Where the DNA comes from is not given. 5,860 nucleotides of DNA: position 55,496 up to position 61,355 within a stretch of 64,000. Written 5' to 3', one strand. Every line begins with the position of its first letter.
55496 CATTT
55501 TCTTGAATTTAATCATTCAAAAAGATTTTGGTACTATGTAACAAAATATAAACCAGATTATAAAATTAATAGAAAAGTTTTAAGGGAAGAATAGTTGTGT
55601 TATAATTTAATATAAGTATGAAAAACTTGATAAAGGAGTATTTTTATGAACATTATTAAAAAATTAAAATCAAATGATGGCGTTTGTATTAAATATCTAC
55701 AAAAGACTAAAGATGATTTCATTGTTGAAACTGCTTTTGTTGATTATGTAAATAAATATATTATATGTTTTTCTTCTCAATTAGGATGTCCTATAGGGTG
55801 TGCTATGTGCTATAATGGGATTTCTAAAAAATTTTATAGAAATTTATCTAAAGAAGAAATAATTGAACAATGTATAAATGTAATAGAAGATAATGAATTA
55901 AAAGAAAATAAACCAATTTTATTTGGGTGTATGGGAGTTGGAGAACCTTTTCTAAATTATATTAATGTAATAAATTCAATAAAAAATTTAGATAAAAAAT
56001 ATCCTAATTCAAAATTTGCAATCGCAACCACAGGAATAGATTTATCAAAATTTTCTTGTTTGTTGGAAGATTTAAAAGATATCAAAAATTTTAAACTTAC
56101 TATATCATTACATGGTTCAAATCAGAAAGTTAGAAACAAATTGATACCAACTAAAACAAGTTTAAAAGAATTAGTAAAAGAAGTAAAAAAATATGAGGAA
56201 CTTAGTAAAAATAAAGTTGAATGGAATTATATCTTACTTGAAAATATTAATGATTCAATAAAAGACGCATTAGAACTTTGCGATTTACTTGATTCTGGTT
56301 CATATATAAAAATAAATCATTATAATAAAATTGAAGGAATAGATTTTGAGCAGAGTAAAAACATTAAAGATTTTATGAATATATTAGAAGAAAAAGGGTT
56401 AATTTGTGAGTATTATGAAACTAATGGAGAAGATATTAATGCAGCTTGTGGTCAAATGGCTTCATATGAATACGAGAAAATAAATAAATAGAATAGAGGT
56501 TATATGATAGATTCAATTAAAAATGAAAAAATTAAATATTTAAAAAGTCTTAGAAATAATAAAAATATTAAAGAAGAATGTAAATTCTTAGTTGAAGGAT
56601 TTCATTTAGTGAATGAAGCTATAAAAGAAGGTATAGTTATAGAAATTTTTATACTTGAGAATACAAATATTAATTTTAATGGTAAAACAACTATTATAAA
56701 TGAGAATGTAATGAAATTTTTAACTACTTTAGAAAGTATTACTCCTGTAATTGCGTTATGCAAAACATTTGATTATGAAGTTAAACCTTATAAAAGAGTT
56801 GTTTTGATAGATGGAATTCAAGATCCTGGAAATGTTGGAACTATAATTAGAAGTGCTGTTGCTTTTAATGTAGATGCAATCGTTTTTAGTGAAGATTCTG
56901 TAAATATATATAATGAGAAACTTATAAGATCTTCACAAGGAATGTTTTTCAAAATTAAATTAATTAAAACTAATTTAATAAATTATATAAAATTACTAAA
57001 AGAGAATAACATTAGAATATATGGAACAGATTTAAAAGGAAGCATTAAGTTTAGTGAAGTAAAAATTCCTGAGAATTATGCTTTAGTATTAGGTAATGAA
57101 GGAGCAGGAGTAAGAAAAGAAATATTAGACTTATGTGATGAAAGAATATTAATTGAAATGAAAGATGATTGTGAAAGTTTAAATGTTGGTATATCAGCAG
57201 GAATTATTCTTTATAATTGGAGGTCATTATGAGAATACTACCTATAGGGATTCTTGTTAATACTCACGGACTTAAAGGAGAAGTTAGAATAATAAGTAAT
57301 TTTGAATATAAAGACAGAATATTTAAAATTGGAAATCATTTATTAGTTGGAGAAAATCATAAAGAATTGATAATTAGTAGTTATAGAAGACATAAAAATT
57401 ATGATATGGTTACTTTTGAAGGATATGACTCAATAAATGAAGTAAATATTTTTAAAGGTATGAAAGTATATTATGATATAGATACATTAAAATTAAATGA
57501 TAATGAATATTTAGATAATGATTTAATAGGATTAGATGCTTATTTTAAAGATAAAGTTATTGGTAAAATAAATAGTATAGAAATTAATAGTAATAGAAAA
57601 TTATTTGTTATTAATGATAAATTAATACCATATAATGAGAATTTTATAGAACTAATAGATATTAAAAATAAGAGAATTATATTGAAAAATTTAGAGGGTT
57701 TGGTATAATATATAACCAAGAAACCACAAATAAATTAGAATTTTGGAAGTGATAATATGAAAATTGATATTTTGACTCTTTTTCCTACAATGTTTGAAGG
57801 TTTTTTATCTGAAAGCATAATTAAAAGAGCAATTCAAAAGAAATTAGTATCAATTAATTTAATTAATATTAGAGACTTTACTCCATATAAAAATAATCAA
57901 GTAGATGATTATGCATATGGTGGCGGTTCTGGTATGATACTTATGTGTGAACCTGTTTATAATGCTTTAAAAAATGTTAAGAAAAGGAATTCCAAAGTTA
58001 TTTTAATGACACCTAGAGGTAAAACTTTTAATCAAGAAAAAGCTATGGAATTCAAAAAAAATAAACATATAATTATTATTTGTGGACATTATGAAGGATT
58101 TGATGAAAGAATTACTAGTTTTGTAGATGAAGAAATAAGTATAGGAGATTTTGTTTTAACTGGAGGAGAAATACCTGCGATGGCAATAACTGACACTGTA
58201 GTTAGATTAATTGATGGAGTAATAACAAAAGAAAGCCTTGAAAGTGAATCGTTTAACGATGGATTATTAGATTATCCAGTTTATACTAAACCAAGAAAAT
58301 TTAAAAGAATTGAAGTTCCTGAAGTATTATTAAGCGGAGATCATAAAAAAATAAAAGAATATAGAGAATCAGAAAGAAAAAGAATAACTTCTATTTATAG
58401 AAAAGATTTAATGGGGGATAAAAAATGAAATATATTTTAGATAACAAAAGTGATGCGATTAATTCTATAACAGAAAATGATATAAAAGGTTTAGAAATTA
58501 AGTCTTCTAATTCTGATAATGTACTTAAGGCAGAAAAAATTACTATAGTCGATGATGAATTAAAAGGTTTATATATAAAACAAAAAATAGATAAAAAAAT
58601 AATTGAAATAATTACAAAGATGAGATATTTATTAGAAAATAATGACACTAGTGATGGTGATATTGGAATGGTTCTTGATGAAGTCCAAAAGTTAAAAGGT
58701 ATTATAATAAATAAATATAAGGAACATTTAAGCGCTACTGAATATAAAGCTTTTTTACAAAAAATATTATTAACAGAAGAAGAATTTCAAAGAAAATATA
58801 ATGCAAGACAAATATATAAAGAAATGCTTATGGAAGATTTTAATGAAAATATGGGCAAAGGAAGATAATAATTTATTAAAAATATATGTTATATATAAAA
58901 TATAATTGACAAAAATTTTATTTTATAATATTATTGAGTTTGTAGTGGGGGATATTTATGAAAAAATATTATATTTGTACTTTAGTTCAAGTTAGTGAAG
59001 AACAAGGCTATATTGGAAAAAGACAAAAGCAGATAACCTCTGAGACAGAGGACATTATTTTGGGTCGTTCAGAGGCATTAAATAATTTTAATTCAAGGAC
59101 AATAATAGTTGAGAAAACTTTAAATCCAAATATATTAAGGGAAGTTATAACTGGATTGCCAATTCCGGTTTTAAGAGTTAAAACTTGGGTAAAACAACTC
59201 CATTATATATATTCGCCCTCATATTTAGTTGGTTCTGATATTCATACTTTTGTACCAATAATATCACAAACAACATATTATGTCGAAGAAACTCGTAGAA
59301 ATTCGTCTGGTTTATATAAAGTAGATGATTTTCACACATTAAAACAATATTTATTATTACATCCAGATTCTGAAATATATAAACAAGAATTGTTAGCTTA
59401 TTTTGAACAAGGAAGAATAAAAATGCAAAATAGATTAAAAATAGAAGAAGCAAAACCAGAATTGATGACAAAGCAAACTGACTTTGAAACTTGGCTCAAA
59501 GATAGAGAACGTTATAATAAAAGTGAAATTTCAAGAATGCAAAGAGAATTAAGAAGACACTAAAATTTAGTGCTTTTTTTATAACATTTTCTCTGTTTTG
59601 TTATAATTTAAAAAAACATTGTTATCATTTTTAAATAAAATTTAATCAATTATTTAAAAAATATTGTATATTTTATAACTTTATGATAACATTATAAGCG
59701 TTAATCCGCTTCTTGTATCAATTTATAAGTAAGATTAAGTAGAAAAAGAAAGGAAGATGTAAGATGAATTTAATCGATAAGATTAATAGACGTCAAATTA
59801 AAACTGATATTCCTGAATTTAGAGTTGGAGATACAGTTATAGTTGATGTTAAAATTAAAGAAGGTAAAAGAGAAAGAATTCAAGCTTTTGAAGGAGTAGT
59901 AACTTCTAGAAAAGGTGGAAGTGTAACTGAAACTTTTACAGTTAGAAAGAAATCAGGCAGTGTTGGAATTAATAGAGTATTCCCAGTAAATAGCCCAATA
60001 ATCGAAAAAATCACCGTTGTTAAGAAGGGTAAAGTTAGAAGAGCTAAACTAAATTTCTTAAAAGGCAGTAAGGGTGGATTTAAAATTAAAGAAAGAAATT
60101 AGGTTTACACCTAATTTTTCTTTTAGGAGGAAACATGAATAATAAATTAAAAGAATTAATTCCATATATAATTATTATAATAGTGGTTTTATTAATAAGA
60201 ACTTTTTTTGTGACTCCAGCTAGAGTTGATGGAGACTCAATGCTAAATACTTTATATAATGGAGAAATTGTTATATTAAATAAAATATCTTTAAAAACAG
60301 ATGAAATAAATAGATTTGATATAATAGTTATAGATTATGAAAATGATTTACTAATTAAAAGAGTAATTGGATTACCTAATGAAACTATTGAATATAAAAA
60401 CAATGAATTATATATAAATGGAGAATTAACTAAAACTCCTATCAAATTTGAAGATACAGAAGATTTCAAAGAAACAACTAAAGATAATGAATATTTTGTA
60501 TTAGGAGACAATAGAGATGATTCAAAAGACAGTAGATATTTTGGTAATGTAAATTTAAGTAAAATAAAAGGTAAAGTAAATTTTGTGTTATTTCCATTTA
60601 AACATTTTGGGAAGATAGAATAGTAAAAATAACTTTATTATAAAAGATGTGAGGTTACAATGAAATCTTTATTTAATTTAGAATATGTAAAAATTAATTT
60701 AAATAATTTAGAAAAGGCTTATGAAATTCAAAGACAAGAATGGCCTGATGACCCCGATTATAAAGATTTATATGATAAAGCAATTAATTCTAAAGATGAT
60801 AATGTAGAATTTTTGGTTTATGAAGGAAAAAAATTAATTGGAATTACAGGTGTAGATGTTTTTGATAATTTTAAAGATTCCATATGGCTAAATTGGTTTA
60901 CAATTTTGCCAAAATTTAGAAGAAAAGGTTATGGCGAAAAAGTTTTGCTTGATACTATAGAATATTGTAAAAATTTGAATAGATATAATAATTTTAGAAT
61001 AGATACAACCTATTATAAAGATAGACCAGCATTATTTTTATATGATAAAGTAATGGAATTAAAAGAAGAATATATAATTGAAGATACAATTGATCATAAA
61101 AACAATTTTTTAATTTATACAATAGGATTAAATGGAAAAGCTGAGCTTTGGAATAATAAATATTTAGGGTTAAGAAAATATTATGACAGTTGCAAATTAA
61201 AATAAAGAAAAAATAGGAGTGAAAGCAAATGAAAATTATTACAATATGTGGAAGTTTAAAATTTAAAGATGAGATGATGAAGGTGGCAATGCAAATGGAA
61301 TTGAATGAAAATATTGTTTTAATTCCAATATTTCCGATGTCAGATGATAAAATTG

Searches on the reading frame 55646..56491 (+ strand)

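Call 40: search_protein_families(library=pfam, proteins=[window:55646-56491:+], max_evalue=0.00001)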
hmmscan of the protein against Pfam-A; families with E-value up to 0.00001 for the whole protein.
window:55646-56491:+ (281 aa): 2 families
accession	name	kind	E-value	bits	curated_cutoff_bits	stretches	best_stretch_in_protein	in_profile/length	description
PF04055.27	Radical_SAM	-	3.6e-10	40.7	29.5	1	45-211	4-165/166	Radical SAM superfamily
PF13353.11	Fer4_12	-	1.3e-09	38.9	22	1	47-138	14-99/137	4Fe-4S single cluster domain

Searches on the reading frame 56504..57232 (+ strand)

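Call 40: search_protein_families(library=pfam, proteins=[window:56504-57232:+], max_evalue=0.00001)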
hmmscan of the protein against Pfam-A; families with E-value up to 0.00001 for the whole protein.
window:56504-57232:+ (242 aa): 2 families
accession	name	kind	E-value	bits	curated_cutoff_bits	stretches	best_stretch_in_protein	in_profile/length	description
PF00588.24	SpoU_methylase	-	6.6e-40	136.9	29.7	1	99-237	3-142/142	SpoU rRNA Methylase family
PF22435.1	MRM3-like_sub_bind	-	1.9e-11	44.6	27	1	7-59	1-53/84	MRM3-like substrate binding domain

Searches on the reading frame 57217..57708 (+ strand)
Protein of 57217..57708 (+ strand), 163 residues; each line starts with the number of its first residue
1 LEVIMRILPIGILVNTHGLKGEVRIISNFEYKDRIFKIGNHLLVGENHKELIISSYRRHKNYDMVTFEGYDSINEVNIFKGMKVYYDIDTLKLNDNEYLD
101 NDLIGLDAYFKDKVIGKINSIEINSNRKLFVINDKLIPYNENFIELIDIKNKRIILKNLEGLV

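Call 40: search_protein_families(library=pfam, proteins=[window:57217-57708:+], max_evalue=0.00001)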
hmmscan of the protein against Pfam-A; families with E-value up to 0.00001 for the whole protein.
window:57217-57708:+ (163 aa): 2 families
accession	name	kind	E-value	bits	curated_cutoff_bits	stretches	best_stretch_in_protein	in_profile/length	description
PF01782.24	RimM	-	3.9e-17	62.7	23.5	1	10-89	2-83/84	RimM N-terminal domain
PF24986.1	PRC_RimM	-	1.1e-08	35.1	27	1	101-161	2-68/69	RimM PRC barrel domain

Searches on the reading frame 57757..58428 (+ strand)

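Call 40: search_protein_families(library=pfam, proteins=[window:57757-58428:+], max_evalue=0.00001)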
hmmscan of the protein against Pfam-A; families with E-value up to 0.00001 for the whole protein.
window:57757-58428:+ (223 aa): 1 family
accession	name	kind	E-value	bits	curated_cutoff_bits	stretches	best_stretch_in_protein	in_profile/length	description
PF01746.26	tRNA_m1G_MT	-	5.8e-61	206.1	27.3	1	23-216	2-195/195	tRNA (Guanine-1)-methyltransferase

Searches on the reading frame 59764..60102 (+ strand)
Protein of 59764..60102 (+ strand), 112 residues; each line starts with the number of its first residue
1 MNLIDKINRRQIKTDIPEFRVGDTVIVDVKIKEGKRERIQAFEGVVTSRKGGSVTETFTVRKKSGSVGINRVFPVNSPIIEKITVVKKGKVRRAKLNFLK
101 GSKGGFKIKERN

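Call 40: search_protein_families(library=pfam, proteins=[window:59764-60102:+], max_evalue=0.00001)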
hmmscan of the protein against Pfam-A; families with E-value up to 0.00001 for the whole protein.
window:59764-60102:+ (112 aa): 1 family
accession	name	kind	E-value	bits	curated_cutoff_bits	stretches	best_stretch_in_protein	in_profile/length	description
PF01245.26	Ribosomal_L19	-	1.5e-39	134.8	22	1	2-110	1-110/111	Ribosomal protein L19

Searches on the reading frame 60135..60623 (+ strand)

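Call 40: search_protein_families(library=pfam, proteins=[window:60135-60623:+], max_evalue=0.00001)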
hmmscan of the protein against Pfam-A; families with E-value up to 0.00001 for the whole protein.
window:60135-60623:+ (162 aa): 1 family
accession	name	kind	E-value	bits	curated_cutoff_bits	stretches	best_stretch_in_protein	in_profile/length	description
PF10502.14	Peptidase_S26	-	1.8e-42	145.6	22.9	1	11-152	8-167/168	Signal peptidase, peptidase S26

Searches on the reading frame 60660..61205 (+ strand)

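Call 40: search_protein_families(library=pfam, proteins=[window:60660-61205:+], max_evalue=0.00001)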
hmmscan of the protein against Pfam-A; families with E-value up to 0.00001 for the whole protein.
window:60660-61205:+ (181 aa): 1 family
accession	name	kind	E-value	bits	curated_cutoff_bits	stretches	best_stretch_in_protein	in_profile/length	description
PF00583.31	Acetyltransf_1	-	4.2e-10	40.3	20.7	1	19-130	3-113/116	Acetyltransferase (GNAT) family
